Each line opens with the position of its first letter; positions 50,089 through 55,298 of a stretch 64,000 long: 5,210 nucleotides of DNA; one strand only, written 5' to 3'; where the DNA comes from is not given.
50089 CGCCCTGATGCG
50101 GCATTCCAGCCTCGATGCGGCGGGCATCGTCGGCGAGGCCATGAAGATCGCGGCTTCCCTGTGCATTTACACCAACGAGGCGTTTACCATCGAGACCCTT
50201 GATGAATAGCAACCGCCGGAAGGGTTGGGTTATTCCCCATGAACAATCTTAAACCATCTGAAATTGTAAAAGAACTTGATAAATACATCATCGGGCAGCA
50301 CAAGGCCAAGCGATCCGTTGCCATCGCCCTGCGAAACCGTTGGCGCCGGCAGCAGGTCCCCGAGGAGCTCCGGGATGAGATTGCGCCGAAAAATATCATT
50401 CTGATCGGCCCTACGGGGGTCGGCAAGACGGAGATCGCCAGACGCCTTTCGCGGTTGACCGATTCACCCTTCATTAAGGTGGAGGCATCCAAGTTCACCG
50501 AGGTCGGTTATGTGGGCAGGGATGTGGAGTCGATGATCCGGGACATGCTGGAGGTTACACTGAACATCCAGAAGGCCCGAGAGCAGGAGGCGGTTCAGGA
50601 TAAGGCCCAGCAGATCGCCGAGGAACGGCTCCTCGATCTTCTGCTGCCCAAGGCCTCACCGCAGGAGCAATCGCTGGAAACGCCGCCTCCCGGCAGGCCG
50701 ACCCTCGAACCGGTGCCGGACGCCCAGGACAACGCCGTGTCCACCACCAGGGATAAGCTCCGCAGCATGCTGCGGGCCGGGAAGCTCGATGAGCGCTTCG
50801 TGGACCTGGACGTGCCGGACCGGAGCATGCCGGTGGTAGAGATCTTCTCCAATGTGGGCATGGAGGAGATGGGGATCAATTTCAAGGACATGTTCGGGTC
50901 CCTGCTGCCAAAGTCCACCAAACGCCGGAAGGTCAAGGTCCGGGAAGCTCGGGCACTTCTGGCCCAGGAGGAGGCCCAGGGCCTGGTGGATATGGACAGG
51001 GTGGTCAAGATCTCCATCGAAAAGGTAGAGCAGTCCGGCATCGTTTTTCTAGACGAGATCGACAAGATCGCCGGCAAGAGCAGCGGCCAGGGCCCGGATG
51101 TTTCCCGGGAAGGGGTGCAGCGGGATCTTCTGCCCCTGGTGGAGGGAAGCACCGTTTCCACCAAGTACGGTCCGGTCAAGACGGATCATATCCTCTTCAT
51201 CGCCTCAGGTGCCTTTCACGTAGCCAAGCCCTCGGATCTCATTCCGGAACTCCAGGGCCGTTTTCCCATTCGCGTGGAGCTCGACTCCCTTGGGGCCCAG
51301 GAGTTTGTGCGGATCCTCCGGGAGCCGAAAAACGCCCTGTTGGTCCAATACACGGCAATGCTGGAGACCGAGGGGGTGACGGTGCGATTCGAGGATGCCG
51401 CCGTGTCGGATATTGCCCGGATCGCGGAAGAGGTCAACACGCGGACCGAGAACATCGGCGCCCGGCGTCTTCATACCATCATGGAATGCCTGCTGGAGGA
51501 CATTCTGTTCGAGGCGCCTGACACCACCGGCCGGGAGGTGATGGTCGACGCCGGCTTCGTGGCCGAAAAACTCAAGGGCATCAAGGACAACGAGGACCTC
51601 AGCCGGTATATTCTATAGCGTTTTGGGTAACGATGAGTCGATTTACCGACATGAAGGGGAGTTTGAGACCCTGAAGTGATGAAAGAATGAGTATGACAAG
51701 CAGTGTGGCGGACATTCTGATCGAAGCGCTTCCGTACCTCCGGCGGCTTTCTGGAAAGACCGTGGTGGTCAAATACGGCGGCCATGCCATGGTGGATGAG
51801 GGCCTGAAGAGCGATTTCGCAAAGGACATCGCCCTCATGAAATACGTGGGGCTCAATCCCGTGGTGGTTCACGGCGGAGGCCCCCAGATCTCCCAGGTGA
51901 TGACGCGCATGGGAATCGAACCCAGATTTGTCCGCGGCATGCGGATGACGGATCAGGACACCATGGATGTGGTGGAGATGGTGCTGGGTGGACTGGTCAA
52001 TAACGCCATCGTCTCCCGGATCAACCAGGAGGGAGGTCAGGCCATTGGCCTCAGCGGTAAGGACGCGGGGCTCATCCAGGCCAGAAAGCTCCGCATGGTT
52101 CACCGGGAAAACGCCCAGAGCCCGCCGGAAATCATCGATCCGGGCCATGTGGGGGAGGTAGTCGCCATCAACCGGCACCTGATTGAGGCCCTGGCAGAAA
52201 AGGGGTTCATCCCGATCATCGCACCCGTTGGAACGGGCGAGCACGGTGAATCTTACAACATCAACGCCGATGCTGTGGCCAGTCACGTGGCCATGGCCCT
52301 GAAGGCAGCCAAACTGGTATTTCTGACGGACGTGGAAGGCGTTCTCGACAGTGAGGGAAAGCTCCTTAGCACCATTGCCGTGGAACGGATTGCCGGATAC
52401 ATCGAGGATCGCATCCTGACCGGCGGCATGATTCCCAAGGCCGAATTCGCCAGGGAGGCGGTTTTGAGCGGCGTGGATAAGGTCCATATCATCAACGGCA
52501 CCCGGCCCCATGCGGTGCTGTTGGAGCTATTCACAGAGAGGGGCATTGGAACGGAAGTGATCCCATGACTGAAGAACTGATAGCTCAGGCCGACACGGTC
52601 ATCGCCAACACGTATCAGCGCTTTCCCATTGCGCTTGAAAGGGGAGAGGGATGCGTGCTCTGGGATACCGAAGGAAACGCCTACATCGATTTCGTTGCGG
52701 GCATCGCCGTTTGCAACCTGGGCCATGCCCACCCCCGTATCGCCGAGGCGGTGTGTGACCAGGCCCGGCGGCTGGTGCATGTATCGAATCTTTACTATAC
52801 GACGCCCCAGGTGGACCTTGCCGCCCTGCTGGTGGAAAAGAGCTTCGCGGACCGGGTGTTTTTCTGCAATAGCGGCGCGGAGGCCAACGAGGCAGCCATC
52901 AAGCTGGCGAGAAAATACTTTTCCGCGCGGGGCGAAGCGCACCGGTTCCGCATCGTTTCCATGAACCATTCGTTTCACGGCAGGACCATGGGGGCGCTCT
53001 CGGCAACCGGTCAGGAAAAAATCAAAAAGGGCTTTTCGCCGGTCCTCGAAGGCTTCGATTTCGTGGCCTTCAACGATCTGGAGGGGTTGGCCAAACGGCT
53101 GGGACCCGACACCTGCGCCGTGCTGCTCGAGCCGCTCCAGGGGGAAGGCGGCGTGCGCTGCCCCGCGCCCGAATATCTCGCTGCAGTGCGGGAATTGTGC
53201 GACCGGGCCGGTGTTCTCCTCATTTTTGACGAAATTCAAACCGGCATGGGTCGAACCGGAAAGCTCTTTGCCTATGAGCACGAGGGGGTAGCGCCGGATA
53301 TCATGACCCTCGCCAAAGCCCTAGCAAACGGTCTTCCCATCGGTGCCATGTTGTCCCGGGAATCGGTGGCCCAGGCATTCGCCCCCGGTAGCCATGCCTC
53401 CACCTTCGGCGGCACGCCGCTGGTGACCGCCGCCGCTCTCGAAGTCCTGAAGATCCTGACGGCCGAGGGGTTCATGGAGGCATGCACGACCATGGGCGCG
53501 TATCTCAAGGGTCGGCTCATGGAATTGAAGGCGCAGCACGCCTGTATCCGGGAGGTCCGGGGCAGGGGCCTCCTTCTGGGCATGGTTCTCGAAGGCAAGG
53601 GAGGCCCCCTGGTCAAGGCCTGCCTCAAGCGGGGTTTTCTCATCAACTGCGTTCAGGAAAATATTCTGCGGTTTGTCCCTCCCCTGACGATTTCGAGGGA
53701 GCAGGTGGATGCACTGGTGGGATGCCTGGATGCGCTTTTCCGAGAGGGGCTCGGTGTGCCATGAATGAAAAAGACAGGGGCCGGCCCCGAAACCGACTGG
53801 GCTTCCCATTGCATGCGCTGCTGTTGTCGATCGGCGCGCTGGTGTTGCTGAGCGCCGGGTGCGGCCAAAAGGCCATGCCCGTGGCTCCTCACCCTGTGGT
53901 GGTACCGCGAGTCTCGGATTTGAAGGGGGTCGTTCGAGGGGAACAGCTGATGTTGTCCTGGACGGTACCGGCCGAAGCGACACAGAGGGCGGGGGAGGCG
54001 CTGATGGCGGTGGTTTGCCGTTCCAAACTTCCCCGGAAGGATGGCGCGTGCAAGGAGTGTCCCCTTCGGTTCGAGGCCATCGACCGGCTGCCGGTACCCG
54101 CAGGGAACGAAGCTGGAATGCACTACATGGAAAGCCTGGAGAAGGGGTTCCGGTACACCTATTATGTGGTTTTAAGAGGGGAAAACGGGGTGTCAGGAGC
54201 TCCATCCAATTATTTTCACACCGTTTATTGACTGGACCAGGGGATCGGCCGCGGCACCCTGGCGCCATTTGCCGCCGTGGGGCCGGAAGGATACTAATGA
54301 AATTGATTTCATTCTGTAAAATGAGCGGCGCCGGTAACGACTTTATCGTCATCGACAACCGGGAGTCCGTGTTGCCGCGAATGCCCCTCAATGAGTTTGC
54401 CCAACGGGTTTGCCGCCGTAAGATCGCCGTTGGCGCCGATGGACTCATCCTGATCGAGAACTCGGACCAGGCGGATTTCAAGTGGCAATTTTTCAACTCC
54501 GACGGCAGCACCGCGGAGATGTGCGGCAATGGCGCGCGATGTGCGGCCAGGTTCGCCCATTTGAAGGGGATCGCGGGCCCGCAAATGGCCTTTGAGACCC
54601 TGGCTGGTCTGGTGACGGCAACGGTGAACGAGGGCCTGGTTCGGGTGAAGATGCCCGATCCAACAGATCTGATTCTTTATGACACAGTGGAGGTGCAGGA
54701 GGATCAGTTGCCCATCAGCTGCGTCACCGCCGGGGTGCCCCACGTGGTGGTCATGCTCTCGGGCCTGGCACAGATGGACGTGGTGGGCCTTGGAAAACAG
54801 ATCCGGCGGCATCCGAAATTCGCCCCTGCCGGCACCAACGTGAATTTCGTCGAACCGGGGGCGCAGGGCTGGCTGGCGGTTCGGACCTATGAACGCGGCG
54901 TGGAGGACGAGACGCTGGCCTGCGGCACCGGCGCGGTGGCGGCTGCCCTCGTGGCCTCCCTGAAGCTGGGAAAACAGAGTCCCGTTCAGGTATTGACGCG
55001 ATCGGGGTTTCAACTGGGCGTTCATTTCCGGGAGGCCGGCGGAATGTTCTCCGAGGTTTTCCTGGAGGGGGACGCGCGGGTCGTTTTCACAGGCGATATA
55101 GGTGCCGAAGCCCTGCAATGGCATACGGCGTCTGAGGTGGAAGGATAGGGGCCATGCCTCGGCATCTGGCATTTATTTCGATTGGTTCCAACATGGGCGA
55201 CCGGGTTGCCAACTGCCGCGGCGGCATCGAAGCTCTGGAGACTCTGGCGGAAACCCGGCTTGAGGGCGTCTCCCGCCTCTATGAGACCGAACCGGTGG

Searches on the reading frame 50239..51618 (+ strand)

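Call 11: search_protein_families(library=pfam, proteins=[window:50239-51618:+], max_evalue=0.001)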
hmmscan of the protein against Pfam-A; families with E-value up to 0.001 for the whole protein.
window:50239-51618:+ (459 aa): 6 families
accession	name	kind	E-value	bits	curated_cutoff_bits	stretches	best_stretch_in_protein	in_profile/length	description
PF07724.20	AAA_2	-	1.4e-32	113.4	27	2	206-345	14-166/166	AAA domain (Cdc48 subfamily)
PF00004.35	AAA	-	5.8e-16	59.6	21.2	2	254-349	44-130/131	ATPase family associated with various cellular activities (AAA)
PF07728.20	AAA_5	-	1.3e-07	32.1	22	1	52-88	1-38/139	AAA domain (dynein-related subfamily)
PF13401.12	AAA_22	-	1.2e-05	26.1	27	1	51-112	6-65/130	AAA domain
PF13191.12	AAA_16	-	5.9e-05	24.1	32.6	1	50-187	24-134/167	AAA ATPase domain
PF13238.12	AAA_18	-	8.8e-05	23.4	29.4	1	53-124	1-60/128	AAA domain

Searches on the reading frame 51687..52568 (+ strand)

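Call 11: search_protein_families(library=pfam, proteins=[window:51687-52568:+], max_evalue=0.001)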
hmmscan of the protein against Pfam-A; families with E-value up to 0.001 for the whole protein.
window:51687-52568:+ (293 aa): 1 family
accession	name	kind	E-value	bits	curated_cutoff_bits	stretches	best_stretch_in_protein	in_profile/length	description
PF00696.33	AA_kinase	-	2.1e-49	168.8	24.9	1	24-270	1-234/234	Amino acid kinase family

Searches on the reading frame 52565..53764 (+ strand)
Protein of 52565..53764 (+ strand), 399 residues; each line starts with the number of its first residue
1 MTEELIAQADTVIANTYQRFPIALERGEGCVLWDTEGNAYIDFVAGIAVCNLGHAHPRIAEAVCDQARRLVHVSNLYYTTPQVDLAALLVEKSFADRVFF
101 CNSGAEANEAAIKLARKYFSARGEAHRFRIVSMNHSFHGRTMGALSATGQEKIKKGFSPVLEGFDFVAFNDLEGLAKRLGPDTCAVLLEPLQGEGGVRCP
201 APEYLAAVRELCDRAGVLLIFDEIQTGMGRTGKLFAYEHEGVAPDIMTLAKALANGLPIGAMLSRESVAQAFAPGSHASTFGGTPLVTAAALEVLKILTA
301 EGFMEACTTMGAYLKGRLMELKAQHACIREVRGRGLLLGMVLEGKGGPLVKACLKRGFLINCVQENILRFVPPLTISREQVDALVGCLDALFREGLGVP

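Call 11: search_protein_families(library=pfam, proteins=[window:52565-53764:+], max_evalue=0.001)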
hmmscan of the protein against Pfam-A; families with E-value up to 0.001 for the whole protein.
window:52565-53764:+ (399 aa): 1 family
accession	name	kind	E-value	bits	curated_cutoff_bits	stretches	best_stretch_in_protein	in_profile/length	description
PF00202.27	Aminotran_3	-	1.7e-125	419.3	30.5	1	13-389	2-400/403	Aminotransferase class-III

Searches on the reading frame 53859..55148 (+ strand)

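Call 11: search_protein_families(library=pfam, proteins=[window:53859-55148:+], max_evalue=0.001)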
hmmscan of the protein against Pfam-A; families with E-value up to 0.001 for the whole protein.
window:53859-55148:+ (429 aa): 1 family
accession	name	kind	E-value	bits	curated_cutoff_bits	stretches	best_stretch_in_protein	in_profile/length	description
PF01678.24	DAP_epimerase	-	7.5e-46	155.6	34.7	2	152-265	1-115/121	Diaminopimelate epimerase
